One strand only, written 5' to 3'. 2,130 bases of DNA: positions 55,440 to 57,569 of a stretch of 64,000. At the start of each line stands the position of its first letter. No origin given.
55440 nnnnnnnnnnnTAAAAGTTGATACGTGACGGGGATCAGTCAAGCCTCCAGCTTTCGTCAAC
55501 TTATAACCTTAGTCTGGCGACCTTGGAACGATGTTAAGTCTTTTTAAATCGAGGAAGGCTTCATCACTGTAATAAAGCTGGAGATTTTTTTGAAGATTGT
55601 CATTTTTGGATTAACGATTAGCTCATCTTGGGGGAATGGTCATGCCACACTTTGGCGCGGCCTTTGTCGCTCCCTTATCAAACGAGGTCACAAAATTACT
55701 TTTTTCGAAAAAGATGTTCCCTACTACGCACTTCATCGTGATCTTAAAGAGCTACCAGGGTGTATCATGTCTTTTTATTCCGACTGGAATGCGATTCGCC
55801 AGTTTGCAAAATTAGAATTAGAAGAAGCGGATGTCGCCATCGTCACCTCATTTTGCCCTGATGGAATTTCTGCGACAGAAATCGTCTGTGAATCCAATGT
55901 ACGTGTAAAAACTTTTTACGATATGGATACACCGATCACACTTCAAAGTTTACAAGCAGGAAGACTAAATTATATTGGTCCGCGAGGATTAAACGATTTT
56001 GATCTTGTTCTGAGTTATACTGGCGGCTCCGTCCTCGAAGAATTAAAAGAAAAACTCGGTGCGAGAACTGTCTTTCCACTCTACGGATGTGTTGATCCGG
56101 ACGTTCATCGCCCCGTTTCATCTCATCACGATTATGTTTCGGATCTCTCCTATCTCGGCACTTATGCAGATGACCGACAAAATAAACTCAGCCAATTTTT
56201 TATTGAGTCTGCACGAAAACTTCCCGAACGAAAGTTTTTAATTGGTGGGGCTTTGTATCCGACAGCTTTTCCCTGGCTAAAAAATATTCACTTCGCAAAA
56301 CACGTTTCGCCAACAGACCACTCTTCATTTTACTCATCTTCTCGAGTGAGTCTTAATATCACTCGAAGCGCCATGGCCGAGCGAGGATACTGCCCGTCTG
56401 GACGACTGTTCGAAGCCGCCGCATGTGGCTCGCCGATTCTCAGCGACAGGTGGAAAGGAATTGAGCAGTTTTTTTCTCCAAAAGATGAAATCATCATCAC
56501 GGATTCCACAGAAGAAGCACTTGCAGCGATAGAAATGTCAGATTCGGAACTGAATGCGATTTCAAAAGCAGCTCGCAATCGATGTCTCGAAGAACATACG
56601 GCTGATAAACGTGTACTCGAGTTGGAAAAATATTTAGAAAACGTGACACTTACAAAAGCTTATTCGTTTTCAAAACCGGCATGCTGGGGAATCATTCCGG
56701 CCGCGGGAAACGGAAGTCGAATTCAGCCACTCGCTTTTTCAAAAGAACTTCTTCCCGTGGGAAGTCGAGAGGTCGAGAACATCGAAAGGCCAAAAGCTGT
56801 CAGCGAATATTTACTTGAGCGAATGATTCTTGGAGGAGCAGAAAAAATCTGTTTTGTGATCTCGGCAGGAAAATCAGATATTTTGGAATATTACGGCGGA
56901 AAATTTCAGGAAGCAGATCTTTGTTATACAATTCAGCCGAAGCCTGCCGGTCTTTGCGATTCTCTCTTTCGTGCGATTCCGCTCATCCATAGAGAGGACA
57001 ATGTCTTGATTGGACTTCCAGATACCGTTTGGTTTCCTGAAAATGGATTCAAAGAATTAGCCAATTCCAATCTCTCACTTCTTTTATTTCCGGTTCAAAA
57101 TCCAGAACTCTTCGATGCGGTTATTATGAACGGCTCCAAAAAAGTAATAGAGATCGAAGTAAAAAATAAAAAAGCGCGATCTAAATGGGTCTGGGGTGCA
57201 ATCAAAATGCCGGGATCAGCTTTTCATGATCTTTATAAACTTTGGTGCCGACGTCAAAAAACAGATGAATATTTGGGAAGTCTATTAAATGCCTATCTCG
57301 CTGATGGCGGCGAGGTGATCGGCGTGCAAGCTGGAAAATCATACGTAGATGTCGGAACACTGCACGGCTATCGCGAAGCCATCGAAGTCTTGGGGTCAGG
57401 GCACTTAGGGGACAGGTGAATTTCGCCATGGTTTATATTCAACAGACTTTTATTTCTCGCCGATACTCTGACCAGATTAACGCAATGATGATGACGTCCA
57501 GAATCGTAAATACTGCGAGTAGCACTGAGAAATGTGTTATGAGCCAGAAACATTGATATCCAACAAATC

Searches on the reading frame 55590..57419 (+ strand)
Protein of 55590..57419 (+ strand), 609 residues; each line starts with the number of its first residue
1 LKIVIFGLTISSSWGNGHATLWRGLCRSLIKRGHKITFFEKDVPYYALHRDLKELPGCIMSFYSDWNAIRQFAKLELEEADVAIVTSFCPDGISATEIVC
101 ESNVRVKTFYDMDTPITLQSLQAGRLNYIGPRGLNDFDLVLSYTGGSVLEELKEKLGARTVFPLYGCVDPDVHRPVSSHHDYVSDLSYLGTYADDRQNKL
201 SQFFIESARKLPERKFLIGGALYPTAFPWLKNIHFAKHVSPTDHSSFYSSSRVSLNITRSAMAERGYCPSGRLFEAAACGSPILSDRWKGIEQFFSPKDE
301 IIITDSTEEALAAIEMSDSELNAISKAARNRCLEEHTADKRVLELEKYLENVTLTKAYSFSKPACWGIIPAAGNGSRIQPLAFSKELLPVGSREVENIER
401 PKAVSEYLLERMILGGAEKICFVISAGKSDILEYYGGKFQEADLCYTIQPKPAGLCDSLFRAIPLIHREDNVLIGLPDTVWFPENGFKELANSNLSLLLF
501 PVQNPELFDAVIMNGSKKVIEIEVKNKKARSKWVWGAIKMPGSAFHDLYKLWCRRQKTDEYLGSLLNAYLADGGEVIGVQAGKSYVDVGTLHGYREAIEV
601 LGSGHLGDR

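Call 16: search_protein_families(library=pfam, proteins=[window:55590-57419:+], max_evalue=0.001)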
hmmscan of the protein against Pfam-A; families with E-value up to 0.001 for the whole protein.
window:55590-57419:+ (609 aa): 3 families
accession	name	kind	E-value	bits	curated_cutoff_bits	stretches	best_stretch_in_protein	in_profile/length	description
PF13524.12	Glyco_trans_1_2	-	1e-36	126.5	25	1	197-346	2-143/144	Glycosyl transferase-like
PF00483.29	NTP_transferase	-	3.1e-07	30.7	21.2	1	367-599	2-240/245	Nucleotidyl transferase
PF13692.12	Glyco_trans_1_4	-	0.00039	21.1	27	1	188-313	6-134/142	Glycosyl transferases group 1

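Call 32: search_protein_families(library=ncbifam, proteins=[window:55590-57419:+], max_evalue=0.00001)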
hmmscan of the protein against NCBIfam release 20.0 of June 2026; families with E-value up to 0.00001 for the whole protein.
window:55590-57419:+ (609 aa): 4 families
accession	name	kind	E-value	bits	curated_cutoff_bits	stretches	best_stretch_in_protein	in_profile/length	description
TIGR01207.1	rmlA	equivalog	6e-12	45.3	360.65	1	367-599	2-234/286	glucose-1-phosphate thymidylyltransferase RfbA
TIGR03992.1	Arch_glmU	subfamily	7.4e-11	41.5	292.1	1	368-590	4-216/393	bifunctional sugar-1-phosphate nucleotidylyltransferase/acetyltransferase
TIGR01208.1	rmlA_long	equivalog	1.9e-10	40.2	320.25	1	367-533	2-166/353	glucose-1-phosphate thymidylyltransferase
NF041313.1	UDPGP_AglF_Halo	equivalog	6.6e-09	35.6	400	1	367-474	3-103/234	UTP--glucose-1-phosphate uridylyltransferase AglF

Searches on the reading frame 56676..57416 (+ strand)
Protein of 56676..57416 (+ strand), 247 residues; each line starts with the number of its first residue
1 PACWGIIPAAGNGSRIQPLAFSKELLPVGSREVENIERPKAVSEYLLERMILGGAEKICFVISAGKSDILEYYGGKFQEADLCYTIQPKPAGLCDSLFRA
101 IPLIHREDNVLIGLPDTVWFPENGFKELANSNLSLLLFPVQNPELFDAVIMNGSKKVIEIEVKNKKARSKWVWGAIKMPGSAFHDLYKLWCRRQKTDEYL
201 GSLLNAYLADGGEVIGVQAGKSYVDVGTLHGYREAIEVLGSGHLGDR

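Call 76: search_solved_structures(query=window:56676-57416:+, max_evalue=0.001)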
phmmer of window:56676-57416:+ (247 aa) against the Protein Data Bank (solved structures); distinct sequences matched with E-value up to 0.001: 20.
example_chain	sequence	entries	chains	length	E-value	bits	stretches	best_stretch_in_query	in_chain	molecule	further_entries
4ho0_A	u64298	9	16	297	1.5e-08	37.4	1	5-231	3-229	Glucose-1-phosphate thymidylyltransferase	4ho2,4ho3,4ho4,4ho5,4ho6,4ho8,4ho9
5ids_A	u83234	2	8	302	8.7e-08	34.9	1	5-235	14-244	Glucose-1-phosphate thymidylyltransferase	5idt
1mc3_A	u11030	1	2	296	1.5e-07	34.1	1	5-232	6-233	GLUCOSE-1-PHOSPHATE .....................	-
1fxo_A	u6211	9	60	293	9.2e-07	31.6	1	5-235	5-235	GLUCOSE-1-PHOSPHATE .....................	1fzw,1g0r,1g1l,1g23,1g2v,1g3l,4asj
4arw_A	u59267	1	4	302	9.9e-07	31.4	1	5-235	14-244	GLUCOSE-1-PHOSPHATE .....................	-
3zlk_A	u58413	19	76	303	1e-06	31.4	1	5-235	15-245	GLUCOSE-1-PHOSPHATE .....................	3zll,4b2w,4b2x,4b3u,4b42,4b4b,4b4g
3hl3_A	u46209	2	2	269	1.7e-06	30.7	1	3-184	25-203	Glucose-1-phosphate thymidylyltransferase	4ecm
5ify_A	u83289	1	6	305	2.5e-06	30.1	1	4-176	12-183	Glucose-1-phosphate thymidylyltransferase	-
1lvw_A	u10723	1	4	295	1.2e-05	27.9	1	5-236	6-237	glucose-1-phosphate thymidylyltransferase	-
6n0u_A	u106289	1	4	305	1.9e-05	27.3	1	4-173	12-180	Glucose-1-phosphate thymidylyltransferase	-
1h5s_D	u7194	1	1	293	7.5e-05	25.3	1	5-229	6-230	Glucose-1-phosphate thymidylyltransferase 1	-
1h5r_A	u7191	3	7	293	9e-05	25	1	5-230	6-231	GLUCOSE-1-PHOSPHATE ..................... | Glucose-1-phosphate thymidylyltransferase 1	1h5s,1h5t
1h5r_B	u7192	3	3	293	0.0001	24.8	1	5-229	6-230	GLUCOSE-1-PHOSPHATE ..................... | Glucose-1-phosphate thymidylyltransferase 1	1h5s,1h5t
1mp4_A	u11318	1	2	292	0.00011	24.7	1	5-234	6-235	W224H Variant of S. Enterica RmlA Bound to UDP-Glucose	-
1mp5_A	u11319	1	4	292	0.00013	24.5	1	5-234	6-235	Y177F VARIANT OF S. ENTERICA RmlA BOUND TO UDP-GLUCOSE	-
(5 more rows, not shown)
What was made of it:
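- The nucleotidyltransferase looks like RmlA (call 76).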
